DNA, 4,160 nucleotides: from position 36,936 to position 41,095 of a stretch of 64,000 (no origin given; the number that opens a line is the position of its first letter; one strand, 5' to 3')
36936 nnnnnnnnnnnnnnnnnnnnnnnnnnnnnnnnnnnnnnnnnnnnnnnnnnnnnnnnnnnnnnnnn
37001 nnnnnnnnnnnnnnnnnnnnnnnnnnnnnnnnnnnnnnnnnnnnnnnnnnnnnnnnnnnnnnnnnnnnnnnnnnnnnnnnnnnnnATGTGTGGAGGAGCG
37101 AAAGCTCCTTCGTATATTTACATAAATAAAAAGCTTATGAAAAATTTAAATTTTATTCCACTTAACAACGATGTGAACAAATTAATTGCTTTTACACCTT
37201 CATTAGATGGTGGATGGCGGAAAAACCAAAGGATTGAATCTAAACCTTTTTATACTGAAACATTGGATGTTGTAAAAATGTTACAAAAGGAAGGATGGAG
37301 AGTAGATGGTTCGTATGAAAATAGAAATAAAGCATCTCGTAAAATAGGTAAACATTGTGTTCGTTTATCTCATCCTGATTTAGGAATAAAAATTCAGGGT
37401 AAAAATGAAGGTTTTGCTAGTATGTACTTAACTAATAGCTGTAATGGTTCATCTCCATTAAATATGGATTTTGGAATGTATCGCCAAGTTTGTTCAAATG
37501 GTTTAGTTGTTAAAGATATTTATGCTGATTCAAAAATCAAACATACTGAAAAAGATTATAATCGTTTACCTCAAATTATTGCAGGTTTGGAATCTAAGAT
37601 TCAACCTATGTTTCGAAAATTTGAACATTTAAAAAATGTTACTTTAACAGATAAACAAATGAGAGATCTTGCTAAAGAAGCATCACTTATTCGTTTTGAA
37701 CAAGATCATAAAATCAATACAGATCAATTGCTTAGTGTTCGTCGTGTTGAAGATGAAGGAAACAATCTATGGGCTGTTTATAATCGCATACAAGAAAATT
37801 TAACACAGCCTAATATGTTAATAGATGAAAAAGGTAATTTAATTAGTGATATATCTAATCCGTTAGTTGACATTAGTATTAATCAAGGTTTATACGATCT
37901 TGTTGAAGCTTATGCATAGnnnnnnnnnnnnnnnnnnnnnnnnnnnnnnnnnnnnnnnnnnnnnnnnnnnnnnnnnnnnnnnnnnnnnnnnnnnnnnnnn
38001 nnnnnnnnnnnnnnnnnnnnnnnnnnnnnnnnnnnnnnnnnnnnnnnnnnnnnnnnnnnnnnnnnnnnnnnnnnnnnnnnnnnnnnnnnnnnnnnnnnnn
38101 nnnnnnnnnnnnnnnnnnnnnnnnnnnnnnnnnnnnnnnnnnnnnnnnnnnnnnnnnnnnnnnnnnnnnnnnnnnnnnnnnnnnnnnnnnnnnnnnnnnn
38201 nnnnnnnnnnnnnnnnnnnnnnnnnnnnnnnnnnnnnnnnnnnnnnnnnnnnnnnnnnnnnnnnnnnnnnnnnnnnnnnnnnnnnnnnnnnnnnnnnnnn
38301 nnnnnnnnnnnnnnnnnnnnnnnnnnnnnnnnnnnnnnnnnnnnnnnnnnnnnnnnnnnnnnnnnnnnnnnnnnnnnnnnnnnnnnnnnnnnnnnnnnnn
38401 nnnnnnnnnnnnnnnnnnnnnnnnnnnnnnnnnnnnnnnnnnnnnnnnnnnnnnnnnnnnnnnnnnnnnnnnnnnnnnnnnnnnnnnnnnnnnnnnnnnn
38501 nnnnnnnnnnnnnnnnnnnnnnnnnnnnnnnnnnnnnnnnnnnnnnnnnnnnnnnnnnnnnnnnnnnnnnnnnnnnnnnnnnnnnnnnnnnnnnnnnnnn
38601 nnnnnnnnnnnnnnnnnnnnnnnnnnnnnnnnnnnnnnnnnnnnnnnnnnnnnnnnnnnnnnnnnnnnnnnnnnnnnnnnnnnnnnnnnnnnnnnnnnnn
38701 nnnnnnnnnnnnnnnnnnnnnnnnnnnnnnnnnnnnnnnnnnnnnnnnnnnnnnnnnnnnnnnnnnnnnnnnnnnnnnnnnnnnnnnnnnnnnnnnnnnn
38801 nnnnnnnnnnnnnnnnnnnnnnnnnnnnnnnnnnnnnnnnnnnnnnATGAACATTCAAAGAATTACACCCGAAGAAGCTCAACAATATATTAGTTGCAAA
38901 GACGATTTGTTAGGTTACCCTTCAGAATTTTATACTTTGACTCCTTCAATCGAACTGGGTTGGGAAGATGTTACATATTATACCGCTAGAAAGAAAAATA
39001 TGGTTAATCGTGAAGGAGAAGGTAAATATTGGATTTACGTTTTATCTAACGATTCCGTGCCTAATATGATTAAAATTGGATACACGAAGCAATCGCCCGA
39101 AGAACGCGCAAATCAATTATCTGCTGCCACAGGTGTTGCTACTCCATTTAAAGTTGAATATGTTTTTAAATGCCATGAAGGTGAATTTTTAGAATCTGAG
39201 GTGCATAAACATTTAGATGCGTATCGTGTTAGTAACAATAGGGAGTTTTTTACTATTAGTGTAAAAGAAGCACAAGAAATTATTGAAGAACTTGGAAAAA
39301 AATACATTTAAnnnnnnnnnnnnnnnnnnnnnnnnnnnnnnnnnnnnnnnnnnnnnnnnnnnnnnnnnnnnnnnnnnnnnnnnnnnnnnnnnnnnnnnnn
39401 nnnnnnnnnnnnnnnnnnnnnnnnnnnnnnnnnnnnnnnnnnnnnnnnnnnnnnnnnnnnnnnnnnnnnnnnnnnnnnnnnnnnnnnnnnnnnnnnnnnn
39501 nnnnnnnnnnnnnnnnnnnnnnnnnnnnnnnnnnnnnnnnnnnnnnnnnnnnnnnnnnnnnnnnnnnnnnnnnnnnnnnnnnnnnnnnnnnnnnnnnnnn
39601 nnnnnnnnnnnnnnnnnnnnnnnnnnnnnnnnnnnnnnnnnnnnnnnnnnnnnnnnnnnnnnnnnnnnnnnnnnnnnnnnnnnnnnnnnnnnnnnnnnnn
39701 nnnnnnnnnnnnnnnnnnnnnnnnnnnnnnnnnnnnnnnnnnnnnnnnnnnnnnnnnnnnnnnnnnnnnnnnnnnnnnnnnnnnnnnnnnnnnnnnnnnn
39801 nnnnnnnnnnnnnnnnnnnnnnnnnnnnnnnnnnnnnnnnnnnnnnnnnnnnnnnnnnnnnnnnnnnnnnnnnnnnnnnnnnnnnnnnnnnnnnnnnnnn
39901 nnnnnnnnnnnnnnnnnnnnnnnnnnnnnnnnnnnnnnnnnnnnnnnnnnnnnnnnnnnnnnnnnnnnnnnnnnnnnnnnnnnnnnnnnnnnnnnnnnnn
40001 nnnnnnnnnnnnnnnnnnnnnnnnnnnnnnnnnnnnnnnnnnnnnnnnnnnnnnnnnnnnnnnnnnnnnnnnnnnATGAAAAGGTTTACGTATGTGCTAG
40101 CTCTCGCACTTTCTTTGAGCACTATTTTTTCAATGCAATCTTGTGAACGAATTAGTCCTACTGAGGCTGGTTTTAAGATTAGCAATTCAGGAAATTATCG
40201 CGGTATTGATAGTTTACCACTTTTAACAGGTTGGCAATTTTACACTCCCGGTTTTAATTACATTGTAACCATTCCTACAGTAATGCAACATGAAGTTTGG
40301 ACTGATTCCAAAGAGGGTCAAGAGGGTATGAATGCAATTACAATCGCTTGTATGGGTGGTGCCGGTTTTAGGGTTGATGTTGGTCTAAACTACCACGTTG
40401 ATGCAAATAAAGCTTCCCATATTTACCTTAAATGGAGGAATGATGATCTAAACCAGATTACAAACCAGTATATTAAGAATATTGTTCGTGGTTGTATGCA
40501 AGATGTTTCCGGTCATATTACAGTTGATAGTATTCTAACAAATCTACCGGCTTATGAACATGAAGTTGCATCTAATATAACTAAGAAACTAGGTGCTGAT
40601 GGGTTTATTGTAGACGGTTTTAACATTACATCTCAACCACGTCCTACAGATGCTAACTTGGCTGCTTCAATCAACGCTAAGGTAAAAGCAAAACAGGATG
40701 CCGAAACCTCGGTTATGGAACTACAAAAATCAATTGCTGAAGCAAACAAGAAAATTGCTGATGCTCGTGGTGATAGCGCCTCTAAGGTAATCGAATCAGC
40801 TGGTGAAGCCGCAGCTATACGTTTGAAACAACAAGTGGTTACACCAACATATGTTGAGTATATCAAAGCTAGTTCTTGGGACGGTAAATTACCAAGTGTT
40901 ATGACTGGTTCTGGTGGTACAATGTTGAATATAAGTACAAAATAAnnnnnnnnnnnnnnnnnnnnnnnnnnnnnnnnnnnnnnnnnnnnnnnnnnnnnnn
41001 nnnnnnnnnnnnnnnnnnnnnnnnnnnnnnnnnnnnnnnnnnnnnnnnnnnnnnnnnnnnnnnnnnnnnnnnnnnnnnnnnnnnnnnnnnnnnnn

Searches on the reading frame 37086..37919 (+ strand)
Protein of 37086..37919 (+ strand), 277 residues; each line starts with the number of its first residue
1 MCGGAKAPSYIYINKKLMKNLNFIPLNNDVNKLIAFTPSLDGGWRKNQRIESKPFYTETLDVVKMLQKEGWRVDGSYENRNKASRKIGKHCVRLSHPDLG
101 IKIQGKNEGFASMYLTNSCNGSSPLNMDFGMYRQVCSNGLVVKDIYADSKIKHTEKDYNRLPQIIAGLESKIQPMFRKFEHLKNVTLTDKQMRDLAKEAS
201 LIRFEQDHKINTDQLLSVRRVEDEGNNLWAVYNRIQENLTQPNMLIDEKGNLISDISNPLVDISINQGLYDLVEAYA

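Call 71: search_protein_families(library=pfam, proteins=[window:37086-37919:+], max_evalue=0.001)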
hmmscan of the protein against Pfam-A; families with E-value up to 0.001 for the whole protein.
window:37086-37919:+ (277 aa): 1 family
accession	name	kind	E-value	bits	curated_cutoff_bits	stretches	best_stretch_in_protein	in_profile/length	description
PF06067.16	DUF932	-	1.9e-21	77.3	23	1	58-241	13-208/227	Domain of unknown function (DUF932)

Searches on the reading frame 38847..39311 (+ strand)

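Call 72: search_protein_families(library=pfam, proteins=[window:38847-39311:+], max_evalue=0.001)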
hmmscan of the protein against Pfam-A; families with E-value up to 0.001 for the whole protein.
window:38847-39311:+ (154 aa): 2 families
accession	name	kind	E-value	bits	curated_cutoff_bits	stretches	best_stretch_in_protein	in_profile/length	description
PF10544.15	T5orf172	-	9.5e-18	65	20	1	62-148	2-99/101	T5orf172 domain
PF13455.12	MUG113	-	9.3e-15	55.4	22.3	1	76-148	2-72/73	Meiotically up-regulated gene 113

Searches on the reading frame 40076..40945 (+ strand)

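Call 71: search_protein_families(library=pfam, proteins=[window:40076-40945:+], max_evalue=0.001)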
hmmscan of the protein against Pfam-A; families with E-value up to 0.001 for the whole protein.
window:40076-40945:+ (289 aa): 1 family
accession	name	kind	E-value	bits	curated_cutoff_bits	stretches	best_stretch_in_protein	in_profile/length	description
PF01145.31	Band_7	-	7.5e-16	59.1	23.6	1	25-217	2-166/176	SPFH domain / Band 7 family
